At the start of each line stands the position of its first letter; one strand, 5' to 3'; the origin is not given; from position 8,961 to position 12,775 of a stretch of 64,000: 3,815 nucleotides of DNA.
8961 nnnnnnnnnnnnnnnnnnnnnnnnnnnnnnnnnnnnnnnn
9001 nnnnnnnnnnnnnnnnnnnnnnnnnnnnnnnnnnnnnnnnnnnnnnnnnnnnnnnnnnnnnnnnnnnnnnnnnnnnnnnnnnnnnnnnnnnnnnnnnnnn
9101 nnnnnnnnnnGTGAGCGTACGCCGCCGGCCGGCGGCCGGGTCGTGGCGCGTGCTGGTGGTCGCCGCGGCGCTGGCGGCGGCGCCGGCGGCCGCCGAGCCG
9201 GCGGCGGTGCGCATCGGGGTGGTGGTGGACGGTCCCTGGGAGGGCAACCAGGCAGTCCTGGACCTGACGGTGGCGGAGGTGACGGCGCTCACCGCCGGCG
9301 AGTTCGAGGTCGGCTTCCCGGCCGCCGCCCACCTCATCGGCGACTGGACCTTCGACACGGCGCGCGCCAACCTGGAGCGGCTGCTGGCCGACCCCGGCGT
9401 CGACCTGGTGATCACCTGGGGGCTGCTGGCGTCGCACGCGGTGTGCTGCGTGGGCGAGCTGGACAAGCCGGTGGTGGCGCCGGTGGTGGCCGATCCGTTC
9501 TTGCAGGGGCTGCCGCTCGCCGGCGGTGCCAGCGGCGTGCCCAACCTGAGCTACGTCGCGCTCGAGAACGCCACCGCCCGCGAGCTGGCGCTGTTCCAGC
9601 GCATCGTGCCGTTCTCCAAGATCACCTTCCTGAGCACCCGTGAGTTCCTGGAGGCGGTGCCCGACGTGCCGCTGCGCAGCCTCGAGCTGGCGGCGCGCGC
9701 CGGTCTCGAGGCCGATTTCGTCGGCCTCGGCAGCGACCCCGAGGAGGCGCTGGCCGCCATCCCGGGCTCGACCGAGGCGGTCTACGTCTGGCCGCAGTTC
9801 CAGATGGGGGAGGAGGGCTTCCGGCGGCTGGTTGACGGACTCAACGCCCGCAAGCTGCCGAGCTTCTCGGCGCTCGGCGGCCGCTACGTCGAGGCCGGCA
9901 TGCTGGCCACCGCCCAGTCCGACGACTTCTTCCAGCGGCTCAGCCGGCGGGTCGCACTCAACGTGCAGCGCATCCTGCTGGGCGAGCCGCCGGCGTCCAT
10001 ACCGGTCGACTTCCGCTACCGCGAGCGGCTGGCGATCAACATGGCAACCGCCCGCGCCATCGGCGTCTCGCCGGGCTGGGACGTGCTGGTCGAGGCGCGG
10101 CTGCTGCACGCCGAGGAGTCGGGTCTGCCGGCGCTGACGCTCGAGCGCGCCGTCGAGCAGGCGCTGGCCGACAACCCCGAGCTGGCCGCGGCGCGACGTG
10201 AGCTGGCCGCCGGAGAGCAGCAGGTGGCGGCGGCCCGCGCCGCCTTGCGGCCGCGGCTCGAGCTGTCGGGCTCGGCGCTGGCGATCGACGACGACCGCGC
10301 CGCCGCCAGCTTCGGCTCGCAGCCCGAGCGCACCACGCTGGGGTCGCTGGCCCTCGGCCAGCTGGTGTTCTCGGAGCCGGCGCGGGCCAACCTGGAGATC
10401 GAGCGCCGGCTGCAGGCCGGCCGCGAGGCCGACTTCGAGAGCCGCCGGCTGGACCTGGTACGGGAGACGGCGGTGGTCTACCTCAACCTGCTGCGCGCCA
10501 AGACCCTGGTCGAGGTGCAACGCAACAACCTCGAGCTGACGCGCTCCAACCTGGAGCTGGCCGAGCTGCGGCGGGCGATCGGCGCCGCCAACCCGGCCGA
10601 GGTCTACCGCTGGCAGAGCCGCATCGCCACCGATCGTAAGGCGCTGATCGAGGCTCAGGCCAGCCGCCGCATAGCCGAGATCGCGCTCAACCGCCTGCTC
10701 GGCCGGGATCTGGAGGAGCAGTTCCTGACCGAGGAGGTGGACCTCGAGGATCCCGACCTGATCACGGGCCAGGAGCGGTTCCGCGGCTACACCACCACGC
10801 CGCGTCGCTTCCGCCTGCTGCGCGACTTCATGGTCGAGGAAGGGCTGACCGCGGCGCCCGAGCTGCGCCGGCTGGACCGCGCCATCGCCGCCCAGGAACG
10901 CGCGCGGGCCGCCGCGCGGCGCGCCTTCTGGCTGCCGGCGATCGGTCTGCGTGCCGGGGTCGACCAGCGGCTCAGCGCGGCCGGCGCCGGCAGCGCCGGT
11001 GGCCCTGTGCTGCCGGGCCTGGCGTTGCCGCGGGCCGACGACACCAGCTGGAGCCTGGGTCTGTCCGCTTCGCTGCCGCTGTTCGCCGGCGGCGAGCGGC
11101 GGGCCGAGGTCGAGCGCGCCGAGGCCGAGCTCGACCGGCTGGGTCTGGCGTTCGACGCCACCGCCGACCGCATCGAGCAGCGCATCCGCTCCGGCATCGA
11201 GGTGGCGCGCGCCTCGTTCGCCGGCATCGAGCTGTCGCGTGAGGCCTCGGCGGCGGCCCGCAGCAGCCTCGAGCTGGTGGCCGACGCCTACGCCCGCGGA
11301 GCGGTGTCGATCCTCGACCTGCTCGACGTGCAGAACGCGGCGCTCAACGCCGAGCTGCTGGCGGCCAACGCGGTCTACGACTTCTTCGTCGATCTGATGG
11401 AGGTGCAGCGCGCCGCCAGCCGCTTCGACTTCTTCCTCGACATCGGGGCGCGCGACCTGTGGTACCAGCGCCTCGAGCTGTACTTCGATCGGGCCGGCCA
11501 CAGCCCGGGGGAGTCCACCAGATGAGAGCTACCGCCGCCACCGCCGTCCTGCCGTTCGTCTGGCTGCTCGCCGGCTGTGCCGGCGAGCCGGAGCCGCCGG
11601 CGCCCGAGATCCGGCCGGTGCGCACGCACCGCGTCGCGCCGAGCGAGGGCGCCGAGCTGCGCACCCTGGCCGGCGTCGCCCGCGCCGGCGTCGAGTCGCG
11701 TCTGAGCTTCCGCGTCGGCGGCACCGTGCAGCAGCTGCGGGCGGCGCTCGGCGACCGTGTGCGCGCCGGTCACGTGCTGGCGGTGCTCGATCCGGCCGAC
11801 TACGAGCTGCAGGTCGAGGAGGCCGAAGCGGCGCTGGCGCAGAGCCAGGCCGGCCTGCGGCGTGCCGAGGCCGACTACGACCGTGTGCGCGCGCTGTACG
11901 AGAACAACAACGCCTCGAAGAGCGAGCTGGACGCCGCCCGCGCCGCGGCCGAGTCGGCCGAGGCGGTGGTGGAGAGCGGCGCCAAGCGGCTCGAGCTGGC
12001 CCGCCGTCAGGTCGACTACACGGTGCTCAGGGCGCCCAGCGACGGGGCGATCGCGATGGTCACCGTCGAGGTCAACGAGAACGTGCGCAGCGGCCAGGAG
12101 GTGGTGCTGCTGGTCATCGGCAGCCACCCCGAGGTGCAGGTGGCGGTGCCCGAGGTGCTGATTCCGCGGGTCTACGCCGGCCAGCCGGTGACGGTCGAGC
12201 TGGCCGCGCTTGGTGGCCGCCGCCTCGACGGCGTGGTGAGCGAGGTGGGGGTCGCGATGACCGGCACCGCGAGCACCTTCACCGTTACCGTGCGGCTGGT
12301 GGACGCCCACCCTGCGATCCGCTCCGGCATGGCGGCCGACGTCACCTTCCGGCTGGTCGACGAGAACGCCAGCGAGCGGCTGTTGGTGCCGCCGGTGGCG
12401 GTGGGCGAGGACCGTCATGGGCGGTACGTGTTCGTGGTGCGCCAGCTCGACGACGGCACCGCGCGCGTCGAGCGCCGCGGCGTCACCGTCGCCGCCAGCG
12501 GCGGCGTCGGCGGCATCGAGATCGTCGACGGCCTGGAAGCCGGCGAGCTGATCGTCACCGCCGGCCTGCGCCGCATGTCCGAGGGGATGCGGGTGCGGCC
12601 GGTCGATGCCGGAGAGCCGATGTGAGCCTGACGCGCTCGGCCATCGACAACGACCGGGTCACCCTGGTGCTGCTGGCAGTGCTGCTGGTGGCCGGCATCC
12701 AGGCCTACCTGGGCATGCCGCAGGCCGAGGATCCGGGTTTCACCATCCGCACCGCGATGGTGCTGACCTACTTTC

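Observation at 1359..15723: Unclassified amino-acid/peptide-tailoring gene set translationally hard-wired to an RND exporter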

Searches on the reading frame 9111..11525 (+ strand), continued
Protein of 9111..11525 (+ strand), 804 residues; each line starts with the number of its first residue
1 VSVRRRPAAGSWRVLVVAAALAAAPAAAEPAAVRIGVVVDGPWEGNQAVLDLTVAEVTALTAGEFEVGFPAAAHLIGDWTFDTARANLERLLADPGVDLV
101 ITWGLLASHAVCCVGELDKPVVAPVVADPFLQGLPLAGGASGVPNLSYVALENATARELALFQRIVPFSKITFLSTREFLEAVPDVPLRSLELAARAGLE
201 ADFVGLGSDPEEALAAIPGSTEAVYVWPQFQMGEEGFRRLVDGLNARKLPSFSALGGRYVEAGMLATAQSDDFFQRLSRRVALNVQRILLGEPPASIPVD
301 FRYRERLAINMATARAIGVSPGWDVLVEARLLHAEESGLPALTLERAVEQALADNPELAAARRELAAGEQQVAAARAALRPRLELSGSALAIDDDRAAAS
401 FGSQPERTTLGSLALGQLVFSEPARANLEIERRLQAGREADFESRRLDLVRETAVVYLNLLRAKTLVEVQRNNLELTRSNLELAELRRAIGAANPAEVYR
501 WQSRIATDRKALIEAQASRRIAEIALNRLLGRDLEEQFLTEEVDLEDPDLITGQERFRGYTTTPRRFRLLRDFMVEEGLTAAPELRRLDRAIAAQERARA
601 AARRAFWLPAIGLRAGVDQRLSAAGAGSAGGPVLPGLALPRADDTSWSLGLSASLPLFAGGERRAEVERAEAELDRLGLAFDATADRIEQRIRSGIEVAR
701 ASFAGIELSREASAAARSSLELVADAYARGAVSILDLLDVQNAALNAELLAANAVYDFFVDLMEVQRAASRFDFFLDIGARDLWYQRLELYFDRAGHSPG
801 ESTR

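Call 83: find_encoding_contigs(protein=P0272, flank=9000, max_places=2)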
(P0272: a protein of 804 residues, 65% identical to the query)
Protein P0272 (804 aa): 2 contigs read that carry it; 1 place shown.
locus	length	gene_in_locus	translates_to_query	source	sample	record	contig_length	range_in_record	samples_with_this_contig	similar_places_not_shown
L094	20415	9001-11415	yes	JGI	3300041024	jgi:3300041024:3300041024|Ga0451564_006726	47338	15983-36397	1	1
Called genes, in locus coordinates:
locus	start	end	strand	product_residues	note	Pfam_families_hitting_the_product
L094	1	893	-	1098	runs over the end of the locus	PF00072:Response_reg (weak), PF00990:GGDEF, PF00563:EAL, PF00990:GGDEF, PF00563:EAL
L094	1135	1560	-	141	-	PF00293:NUDIX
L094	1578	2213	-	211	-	PF11376:DUF3179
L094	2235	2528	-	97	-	PF11376:DUF3179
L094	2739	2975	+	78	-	-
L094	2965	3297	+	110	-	PF02452:PemK_toxin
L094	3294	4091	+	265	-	PF00106:adh_short, PF08659:KR, PF23441:SDR, PF01370:Epimerase (weak), PF13460:NAD_binding_10 (weak), PF13561:adh_short_C2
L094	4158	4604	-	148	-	PF01850:PIN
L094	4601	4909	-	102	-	-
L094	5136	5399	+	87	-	-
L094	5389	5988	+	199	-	-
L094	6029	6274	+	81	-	-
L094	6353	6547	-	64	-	-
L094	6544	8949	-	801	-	PF14522:Cytochrome_C7 (faint), PF09699:Paired_CXXCH_1 (faint), PF13428:TPR_14 (faint), PF13435:Cytochrome_C554 (faint), PF07719:TPR_2 (faint), PF14559:TPR_19 (weak), PF13424:TPR_12 (weak), PF13432:TPR_16 (weak), +3 more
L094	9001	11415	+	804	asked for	PF02321:OEP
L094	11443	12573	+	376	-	PF25917:BSH_RND, PF25973:BSH_CzcB, PF25876:HH_MFP_RND, PF25881:HH_YBHG (weak), PF25954:Beta-barrel_RND_2, PF25967:RND-MFP_C (weak), PF25989:YknX_C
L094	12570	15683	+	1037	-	PF00873:ACR_tran, PF02355:SecD_SecF_C, PF03176:MMPL (weak)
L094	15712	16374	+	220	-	PF07885:Ion_trans_2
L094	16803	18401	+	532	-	-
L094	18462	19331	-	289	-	PF06764:DUF1223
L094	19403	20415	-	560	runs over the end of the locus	-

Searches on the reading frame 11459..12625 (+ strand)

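Call 3: search_protein_families(library=pfam, proteins=[window:11459-12625:+], max_evalue=0.001)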
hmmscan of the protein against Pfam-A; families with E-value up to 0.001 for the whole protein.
window:11459-12625:+ (388 aa): 3 families
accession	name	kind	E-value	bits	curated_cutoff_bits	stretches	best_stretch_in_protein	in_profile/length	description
PF13437.12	HlyD_3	-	3.5e-14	53.9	22.2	1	189-288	1-104/106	HlyD family secretion protein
PF16576.10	HlyD_D23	-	4.1e-13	49.6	30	1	81-293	21-214/214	Barrel-sandwich domain of CusB or HlyD membrane-fusion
PF00364.28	Biotin_lipoyl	-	0.0007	19.8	22.1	0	189-217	44-72/73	Biotin-requiring enzyme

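Call 4: search_protein_families(library=ncbifam, proteins=[window:11459-12625:+], max_evalue=0.001)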
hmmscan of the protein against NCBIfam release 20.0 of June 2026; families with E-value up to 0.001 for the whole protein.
window:11459-12625:+ (388 aa): 22 families
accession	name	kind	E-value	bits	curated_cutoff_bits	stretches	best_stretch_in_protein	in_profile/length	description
TIGR01730.1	RND_mfp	subfamily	1.5e-65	221.3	94.9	1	56-381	3-321/322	efflux RND transporter periplasmic adaptor subunit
TIGR00999.1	8a0102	subfamily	4.6e-32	111.2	319.3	1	98-370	1-267/271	CzcB/NccB family metal efflux transporter periplasmic adaptor subunit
NF008589.1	PRK11556.1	equivalog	6.6e-29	101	391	1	72-383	77-389/392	MdtA/MuxA family multidrug efflux RND transporter periplasmic adaptor subunit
TIGR00998.1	8a0101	subfamily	2.2e-20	72.9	390.8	3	171-276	188-291/334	EmrA/EmrK family multidrug efflux transporter periplasmic adaptor subunit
NF045904.1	RND-peri-MexE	equivalog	9.4e-20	70.8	714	2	36-217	19-201/390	multidrug efflux RND transporter periplasmic adaptor subunit MexE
NF008606.0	PRK11578.1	equivalog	5.6e-18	65.2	342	1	85-368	67-363/371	macrolide transporter subunit MacA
NF033138.2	RND-peri-MexC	equivalog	8.4e-17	61.3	625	1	21-205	3-189/375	MexC family multidrug efflux RND transporter periplasmic adaptor subunit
NF007785.0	PRK10476.1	equivalog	2e-16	59.8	376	2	157-269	176-290/347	multidrug transporter subunit MdtN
NF000272.2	OqxA_adapt_sub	exception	2.8e-14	52.9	835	1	36-216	23-204/391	multidrug efflux RND transporter periplasmic adaptor subunit OqxA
NF007850.1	PRK10559.1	equivalog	3.8e-13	49.2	400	1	86-274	47-233/303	p-hydroxybenzoic acid efflux pump subunit AaeA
NF002939.0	PRK03598.1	equivalog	6.4e-13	48.6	393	2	81-133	46-98/332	secretion protein HlyD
NF011604.1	PRK15030.1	equivalog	7.1e-13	48.3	765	1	85-220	71-206/397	multidrug efflux RND transporter periplasmic adaptor subunit AcrA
NF007362.0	PRK09859.1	equivalog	4.5e-12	45.8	738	1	84-383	66-373/385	multidrug transporter subunit MdtE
TIGR01843.1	type_I_hlyD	subfamily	1.4e-10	40.8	208.65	2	119-263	204-348/422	HlyD family type I secretion periplasmic adaptor subunit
NF007132.1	PRK09578.1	equivalog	6.4e-10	38.3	512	1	29-198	14-184/396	MexX/AxyX family multidrug efflux RND transporter periplasmic adaptor subunit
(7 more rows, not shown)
